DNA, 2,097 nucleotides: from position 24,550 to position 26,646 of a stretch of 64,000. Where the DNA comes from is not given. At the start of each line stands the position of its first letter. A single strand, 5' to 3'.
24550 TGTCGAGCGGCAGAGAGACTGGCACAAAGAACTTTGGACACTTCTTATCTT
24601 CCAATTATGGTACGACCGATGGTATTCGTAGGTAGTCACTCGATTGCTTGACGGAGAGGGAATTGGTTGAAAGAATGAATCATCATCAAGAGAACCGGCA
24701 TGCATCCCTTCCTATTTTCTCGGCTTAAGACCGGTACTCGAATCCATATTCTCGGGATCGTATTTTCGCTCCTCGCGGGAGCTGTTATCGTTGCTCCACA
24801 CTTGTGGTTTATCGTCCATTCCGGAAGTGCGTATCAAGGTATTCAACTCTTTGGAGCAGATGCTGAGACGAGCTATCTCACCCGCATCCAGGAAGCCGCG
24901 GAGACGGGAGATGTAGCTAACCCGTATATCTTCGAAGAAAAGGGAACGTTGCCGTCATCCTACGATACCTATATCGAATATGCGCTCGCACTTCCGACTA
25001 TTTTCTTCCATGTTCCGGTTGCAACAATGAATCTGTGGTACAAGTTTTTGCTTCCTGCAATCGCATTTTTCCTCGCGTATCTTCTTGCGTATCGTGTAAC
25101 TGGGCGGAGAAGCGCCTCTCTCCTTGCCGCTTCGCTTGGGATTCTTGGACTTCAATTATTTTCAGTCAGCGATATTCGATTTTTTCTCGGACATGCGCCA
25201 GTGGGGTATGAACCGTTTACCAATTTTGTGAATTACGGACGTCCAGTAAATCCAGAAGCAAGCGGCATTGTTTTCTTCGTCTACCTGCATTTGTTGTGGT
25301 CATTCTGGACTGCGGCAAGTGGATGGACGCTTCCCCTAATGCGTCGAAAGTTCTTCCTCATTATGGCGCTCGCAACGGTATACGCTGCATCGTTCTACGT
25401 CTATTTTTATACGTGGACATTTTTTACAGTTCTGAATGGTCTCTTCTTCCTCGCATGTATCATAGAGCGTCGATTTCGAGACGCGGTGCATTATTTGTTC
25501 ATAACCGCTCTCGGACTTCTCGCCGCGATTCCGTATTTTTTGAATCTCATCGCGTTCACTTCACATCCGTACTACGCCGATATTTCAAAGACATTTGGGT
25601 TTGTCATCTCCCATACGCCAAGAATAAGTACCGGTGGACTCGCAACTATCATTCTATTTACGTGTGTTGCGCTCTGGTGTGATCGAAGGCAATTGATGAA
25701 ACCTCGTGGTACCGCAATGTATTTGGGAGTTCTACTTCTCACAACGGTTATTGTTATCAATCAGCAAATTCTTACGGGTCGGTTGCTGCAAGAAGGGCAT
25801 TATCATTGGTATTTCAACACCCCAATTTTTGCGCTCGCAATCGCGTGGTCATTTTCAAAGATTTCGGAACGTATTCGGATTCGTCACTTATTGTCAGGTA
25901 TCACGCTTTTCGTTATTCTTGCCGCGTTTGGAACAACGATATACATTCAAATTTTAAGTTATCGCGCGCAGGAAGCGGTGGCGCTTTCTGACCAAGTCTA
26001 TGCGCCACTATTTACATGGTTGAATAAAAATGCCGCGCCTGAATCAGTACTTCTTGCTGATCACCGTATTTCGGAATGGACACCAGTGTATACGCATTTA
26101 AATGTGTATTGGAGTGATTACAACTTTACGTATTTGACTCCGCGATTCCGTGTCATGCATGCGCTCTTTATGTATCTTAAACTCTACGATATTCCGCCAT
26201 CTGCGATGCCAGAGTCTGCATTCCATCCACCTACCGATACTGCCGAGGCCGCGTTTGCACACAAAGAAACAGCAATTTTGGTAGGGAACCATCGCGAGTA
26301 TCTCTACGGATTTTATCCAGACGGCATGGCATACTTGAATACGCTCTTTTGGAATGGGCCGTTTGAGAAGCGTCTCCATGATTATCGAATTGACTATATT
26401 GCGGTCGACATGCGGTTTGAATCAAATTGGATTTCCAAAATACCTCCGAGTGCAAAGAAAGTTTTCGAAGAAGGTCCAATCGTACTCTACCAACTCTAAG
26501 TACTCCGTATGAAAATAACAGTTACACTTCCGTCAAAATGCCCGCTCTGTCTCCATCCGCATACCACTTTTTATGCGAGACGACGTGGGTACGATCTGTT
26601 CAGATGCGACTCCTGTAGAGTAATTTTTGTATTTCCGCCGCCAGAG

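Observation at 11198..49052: About 38-kb surface-glycan biosynthesis island with paired AsnB-type amidotransferases and paired compact UDP-sugar dehydrogenases (uronamide sugar signature)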

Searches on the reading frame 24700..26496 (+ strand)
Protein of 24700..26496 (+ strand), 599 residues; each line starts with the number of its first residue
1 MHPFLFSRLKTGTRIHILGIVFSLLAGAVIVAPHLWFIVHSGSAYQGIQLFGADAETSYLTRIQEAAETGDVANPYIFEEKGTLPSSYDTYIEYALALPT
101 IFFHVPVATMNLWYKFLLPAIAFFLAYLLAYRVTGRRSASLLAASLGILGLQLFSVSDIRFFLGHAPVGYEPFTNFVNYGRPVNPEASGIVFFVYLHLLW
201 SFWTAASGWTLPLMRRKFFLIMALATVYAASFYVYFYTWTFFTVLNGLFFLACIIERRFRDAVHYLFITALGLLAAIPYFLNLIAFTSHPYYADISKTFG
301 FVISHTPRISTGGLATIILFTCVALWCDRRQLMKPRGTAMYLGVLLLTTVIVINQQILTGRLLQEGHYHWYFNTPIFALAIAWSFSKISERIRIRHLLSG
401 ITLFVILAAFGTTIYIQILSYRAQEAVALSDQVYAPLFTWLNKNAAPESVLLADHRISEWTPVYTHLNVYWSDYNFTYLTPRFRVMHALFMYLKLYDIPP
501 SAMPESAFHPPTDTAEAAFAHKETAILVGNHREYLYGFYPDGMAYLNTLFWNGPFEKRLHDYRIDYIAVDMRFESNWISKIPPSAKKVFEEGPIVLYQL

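Call 4: search_protein_families(library=pfam, proteins=[window:24700-26496:+])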
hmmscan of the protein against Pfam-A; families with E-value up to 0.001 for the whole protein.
window:24700-26496:+ (599 aa): 0 families

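Call 38: search_solved_structures(query=window:24700-26496:+, max_evalue=1)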
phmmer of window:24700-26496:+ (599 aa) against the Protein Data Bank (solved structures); distinct sequences matched with E-value up to 1: 0.

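Call 54: find_homologous_proteins(query=window:24700-26496:+, max_evalue=0.001)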
Query window:24700-26496:+ (599 aa): 69 proteins with E <= 0.001 among 8000 candidates.
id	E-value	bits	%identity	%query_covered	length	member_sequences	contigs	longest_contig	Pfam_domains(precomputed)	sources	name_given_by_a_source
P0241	0.0e+0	1362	100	100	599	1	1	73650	-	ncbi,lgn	-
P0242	0.0e+0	1048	77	100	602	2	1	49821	-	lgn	-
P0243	1.1e-254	865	65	99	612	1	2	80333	-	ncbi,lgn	-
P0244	1.3e-240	819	63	99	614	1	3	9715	-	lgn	-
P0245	2.8e-185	636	52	98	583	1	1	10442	-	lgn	-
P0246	2.8e-146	507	46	98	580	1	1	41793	-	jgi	jgi:hypothetical protein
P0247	6.5e-126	440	41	98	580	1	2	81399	-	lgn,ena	-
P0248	1.9e-82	296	39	79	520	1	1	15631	-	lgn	-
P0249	6.3e-82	295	35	91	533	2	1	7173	-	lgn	-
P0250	2.3e-81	293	37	81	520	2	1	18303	-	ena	-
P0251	3.0e-80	289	39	80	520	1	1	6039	-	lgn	-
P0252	5.3e-79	285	39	77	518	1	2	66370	-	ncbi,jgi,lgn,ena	-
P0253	8.1e-78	281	36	79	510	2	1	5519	-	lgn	-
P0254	2.1e-77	280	36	78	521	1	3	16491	-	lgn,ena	-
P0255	3.4e-76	276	37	79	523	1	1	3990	-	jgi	jgi:hypothetical protein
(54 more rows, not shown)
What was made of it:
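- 24700..26499 (+): GT-C-fold membrane glycosyltransferase (599 aa), with no Pfam family. The family is sometimes fused to GtrA (call 54).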

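Call 59: search_protein_families(library=pfam, proteins=[window:24700-26496:+], max_evalue=1)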
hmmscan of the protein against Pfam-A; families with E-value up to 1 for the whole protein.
window:24700-26496:+ (599 aa): 0 families
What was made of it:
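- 24700..26499 (+): No Pfam or PDB sequence hit (calls 4, 38, 59).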

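Call 62: predict_structure(alignment_id=A3)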
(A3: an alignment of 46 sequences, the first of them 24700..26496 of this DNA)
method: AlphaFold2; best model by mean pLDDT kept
length: 599 residues; sequences in the alignment: 46
mean_pLDDT: 93.3   pTM: 0.92
mean pLDDT of the five models: 93.3, 92.2, 92.0, 91.8, 89.3
residues with pLDDT >= 90: 494; 70-90: 90; 50-70: 15; < 50: 0
segments of 3 or more residues with pLDDT < 50: none
pLDDT, mean of each block of 10 residues (from residue 1): 80 95 98 98 97 92 93 89 84 95 96 97 98 97 97 94 93 91 94 98 92 95 98 92 97 96 98 96 94 85 84 96 89 81 97 89 72 95 97 95 98 97 97 98 97 96 97 92 96 97 93 90 89 77 97 96 97 89 97 97
secondary structure, 60 per line:
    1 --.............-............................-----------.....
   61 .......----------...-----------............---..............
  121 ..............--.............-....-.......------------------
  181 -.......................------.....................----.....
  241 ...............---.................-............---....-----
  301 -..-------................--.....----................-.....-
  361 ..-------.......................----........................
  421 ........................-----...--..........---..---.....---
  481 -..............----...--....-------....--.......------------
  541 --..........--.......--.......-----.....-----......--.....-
elements in order: H3-15 H17-44 H56-67 H92-103 H107-134 H137-149 H151-154 H156-162 H182-204 H211-231 H236-255 H259-275 H277-288 H292-295 H311-326 H329-333 H338-353 H355-359 H370-392 H397-444 E450-452 H455-464 H473-477 H482-495 H505-508 H516-519 H522-528 H543-552 H555-561 E564-570 H576-580 E586-591 E594-598
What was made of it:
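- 24700..26499 (+): AF2 pLDDT 93 (call 62).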

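Call 64: fold_search(model_id=the predicted structure, library=pdb)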
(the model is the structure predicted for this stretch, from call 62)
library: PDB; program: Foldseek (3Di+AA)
matches with E <= 10: 413; with E <= 0.001: 24
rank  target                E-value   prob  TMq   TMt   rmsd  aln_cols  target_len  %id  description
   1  8if8_C                5.5e-08  1.00  0.54  0.54  10.6       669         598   12  Arabinosyltransferase AftA (released 2023-05-31)
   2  8if8_B                2.7e-07  1.00  0.54  0.53  10.4       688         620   12  Arabinosyltransferase AftA (released 2023-05-31)
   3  7zlh_A                1.5e-06  1.00  0.45  0.42  10.7       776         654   11  Cryo-EM structure of C-mannosyltransferase CeDPY19, in apo state, bound to CMT2-Fab and anti-Fab nanobody (released 2023-01-11)
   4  7zli_A                1.6e-06  1.00  0.45  0.41  10.5       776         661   12  Cryo-EM structure of C-mannosyltransferase CeDPY19, in complex with Dol25-P-Man and bound to CMT2-Fab and anti-Fab nan (released 2023-01-11)
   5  7oci_F                1.7e-06  1.00  0.50  0.47  12.0       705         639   12  Cryo-EM structure of yeast Ost6p containing oligosaccharyltransferase complex (released 2022-02-16)
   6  7zlg_A                4.1e-06  1.00  0.43  0.40  10.8       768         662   11  Cryo-EM structure of C-mannosyltransferase CeDPY19, in complex with acceptor peptide and bound to CMT2-Fab and anti-Fa (released 2023-01-11)
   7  6gxc_A                4.3e-06  1.00  0.45  0.40  10.3       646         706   12  Bacterial oligosaccharyltransferase PglB in complex with an inhibitory peptide and a reactive lipid-linked oligosaccha (released 2018-11-14)
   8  5gmy_A                4.7e-06  1.00  0.45  0.34  10.7       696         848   12  Crystal structure of the Archaeoglobus fulgidus oligosaccharyltransferase (O29867_ARCFU) tethered with an acceptor pep (released 2017-02-01)
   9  8agb_A                5.3e-06  1.00  0.47  0.45  12.7       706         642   12  Structure of yeast oligosaccharylransferase complex with lipid-linked oligosaccharide bound (released 2022-12-07)
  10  6ezn_F                5.5e-06  1.00  0.44  0.42  14.3       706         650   12  Cryo-EM structure of the yeast oligosaccharyltransferase (OST) complex (released 2018-01-17)
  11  8age_A                5.8e-06  1.00  0.50  0.47  11.6       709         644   12  Structure of yeast oligosaccharylransferase complex with acceptor peptide bound (released 2022-12-07)
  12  5ogl_A                6.0e-06  1.00  0.46  0.40  10.4       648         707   12  Structure of bacterial oligosaccharyltransferase PglB in complex with an acceptor peptide and an lipid-linked oligosac (released 2017-10-25)
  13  5f15                  9.1e-06  1.00  0.45  0.48  11.1       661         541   10  Crystal Structure of ArnT from Cupriavidus metallidurans bound to Undecaprenyl phosphate (released 2016-02-17)
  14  8b6l_I                9.5e-06  1.00  0.43  0.38   9.1       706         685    9  Subtomogram average of the human Sec61-TRAP-OSTA-translocon (released 2022-12-07)
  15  6ftg_5                1.1e-05  1.00  0.43  0.41  12.4       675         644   11  Subtomogram average of OST-containing ribosome-translocon complexes from canine rough microsomal membranes (released 2018-03-21)
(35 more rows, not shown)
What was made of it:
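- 24700..26499 (+): The top 29 Foldseek hits are all GT-C enzymes: AftA at E 5.5e-8, then DPY19, STT3/PglB and ArnT (call 64).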
